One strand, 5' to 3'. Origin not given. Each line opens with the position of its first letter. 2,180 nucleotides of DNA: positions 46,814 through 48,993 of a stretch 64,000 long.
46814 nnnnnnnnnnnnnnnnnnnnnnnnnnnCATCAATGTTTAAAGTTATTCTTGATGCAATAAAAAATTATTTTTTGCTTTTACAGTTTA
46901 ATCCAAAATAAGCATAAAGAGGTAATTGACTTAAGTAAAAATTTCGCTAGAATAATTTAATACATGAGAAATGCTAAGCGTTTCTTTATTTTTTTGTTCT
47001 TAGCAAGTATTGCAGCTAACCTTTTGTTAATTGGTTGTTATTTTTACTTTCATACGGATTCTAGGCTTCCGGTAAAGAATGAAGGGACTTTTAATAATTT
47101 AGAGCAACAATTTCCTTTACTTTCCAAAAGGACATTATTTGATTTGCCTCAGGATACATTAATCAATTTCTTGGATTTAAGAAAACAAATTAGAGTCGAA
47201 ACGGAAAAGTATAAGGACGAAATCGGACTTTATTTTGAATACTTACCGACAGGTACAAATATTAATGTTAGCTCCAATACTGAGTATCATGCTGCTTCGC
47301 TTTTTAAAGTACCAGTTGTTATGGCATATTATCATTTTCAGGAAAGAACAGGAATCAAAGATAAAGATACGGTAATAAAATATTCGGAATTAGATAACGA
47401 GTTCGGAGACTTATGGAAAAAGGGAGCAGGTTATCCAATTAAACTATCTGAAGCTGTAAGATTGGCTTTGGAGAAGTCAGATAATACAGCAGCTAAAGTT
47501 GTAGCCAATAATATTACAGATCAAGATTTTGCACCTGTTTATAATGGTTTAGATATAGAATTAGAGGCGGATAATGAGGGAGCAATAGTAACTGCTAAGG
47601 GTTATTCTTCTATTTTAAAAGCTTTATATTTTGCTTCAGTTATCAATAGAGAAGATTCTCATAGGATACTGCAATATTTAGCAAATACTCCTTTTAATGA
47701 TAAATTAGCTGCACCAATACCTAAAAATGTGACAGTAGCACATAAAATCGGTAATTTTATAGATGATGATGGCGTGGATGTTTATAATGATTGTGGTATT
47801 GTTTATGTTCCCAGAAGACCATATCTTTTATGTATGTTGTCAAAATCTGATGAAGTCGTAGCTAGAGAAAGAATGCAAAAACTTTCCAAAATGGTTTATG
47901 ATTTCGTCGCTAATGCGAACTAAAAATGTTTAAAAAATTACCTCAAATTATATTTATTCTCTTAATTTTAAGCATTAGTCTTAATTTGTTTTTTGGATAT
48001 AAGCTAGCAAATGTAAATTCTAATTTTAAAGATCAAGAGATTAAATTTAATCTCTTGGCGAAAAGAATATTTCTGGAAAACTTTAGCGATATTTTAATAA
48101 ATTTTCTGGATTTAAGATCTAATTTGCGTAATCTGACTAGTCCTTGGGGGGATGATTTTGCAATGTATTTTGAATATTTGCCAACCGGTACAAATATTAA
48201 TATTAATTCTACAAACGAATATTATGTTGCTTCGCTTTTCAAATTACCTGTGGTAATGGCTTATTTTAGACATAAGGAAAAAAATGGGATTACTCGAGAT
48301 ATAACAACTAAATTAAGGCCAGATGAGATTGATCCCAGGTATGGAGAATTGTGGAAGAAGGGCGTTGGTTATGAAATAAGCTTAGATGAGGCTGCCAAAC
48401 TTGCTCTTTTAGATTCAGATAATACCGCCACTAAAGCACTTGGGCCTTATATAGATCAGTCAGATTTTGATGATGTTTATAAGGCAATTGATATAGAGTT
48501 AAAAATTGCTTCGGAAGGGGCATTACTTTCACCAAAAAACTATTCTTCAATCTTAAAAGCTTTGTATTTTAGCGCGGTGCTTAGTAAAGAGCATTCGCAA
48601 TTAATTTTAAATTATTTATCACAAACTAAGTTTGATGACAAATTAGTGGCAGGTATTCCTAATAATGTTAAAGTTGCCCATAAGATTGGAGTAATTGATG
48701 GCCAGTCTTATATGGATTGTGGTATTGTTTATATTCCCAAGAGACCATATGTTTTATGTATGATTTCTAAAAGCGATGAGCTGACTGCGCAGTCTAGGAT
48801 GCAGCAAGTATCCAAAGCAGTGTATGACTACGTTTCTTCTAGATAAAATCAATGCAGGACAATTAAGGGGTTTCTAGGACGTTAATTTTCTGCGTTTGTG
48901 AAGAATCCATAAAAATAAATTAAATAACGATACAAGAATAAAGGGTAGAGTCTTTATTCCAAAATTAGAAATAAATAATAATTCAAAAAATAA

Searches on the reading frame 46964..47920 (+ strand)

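Call 47: search_protein_families(library=pfam, proteins=[window:46964-47920:+], max_evalue=0.0001)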
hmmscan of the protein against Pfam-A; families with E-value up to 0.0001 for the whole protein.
window:46964-47920:+ (319 aa): 1 family
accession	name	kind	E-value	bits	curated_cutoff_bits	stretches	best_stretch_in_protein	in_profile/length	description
PF13354.11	Beta-lactamase2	-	1.6e-30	106.5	22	1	88-292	1-213/214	Beta-lactamase enzyme family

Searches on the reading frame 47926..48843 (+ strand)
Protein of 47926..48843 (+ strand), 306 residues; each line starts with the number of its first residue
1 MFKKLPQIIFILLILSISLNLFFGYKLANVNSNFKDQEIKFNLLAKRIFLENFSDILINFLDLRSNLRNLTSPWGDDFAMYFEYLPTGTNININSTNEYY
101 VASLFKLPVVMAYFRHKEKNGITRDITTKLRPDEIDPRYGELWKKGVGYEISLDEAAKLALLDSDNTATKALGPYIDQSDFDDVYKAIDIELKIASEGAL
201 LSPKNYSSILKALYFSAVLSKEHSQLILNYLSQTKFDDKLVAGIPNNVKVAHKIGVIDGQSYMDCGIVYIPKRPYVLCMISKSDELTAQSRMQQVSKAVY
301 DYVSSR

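Call 47: search_protein_families(library=pfam, proteins=[window:47926-48843:+], max_evalue=0.0001)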
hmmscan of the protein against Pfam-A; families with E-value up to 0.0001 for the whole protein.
window:47926-48843:+ (306 aa): 1 family
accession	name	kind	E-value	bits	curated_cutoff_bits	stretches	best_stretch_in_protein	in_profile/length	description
PF13354.11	Beta-lactamase2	-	1.1e-38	133.2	22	1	80-280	2-213/214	Beta-lactamase enzyme family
